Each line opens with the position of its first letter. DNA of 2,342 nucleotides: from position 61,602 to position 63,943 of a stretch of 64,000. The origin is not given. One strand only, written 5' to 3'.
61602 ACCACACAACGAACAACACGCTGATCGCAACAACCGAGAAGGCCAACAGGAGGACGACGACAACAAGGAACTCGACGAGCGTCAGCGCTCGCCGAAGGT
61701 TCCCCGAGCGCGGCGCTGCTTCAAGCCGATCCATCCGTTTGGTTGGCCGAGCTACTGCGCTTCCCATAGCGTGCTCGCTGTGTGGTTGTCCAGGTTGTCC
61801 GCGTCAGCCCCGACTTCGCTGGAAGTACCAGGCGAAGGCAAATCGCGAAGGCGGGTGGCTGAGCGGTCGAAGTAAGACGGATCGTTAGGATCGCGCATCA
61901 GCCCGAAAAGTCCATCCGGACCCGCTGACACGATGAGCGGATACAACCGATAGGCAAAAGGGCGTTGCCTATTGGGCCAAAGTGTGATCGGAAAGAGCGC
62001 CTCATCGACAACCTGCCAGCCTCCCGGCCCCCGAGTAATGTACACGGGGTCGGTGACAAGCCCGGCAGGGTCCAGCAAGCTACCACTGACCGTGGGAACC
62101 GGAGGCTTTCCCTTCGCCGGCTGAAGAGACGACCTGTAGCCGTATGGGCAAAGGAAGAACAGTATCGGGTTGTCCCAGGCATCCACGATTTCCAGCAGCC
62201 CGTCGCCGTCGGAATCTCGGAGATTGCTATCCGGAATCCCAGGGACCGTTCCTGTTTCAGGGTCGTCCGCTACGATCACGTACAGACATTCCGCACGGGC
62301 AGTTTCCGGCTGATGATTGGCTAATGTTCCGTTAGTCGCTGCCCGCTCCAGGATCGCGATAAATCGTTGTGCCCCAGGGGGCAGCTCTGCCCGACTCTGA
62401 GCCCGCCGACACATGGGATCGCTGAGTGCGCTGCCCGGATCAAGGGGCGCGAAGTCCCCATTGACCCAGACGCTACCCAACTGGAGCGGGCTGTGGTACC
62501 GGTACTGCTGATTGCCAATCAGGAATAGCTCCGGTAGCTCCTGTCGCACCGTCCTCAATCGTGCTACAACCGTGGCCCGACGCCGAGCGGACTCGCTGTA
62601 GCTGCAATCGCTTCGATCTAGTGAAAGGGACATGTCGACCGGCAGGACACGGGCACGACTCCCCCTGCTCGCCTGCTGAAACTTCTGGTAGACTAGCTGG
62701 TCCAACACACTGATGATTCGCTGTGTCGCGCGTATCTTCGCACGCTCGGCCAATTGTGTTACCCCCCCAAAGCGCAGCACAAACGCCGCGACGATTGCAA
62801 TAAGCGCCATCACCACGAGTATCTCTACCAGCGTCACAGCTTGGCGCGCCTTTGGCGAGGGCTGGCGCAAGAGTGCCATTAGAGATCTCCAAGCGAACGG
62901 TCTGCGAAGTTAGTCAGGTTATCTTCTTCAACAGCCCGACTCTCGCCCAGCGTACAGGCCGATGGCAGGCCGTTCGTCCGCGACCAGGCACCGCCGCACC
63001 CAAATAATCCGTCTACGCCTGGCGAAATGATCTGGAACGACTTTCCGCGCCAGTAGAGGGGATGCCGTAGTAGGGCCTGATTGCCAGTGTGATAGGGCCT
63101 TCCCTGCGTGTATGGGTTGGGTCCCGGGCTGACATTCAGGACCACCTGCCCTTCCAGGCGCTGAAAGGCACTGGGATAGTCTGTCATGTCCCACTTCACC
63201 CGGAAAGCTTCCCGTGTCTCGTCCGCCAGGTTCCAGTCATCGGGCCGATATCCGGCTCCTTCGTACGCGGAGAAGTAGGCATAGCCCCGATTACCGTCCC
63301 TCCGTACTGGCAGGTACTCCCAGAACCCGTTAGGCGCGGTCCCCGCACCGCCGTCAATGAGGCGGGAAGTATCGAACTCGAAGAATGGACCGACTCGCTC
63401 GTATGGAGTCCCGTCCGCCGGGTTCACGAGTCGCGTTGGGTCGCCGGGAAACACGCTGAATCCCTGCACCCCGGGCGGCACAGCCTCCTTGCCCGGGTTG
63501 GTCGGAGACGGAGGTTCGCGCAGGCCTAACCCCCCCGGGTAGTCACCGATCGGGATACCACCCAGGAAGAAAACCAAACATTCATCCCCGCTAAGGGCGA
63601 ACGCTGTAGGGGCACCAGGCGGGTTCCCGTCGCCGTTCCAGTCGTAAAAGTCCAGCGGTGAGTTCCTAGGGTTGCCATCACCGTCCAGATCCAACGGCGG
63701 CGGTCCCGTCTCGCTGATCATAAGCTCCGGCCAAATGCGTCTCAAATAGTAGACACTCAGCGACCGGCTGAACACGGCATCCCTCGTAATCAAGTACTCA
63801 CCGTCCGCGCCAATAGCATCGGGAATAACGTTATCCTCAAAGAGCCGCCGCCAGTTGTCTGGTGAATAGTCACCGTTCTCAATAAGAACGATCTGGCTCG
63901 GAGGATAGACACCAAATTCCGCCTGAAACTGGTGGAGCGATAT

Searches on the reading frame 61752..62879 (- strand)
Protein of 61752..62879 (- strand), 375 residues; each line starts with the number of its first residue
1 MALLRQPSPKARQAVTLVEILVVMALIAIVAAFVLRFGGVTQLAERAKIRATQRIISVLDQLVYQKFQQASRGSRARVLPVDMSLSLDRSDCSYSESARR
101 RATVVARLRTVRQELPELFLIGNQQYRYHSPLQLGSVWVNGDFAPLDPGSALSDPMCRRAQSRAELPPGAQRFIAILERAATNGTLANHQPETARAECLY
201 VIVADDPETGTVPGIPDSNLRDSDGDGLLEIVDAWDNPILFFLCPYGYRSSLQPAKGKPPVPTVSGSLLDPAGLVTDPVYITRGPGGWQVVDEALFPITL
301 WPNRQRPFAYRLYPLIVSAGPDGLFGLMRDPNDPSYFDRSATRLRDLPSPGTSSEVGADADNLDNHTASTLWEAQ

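Call 57: search_protein_families(library=pfam, proteins=[window:61752-62879:-], max_evalue=0.0001)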
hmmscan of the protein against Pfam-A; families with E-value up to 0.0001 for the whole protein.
window:61752-62879:- (375 aa): 1 family
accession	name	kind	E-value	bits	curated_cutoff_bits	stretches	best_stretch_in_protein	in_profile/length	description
PF07963.17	N_methyl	-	6e-06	26.1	21.2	1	10-35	2-27/27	Prokaryotic N-terminal methylation motif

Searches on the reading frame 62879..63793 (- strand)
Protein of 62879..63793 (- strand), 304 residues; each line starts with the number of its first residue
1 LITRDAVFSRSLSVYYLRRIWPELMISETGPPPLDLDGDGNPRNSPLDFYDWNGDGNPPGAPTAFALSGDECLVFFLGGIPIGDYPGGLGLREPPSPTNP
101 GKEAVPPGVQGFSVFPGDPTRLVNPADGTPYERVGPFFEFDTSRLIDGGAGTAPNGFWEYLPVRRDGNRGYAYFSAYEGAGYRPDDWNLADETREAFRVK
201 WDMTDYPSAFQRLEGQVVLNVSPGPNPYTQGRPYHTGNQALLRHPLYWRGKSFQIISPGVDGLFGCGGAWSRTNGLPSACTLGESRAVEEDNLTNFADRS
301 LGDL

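Call 57: search_protein_families(library=pfam, proteins=[window:62879-63793:-], max_evalue=0.0001)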
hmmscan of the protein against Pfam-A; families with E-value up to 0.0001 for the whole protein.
window:62879-63793:- (304 aa): 0 families

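Call 59: find_encoding_contigs(protein=window:62879-63793:-, flank=10000, max_places=4)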
Protein window:62879-63793:- (304 aa): no gene with exactly this product is on record in the collection.
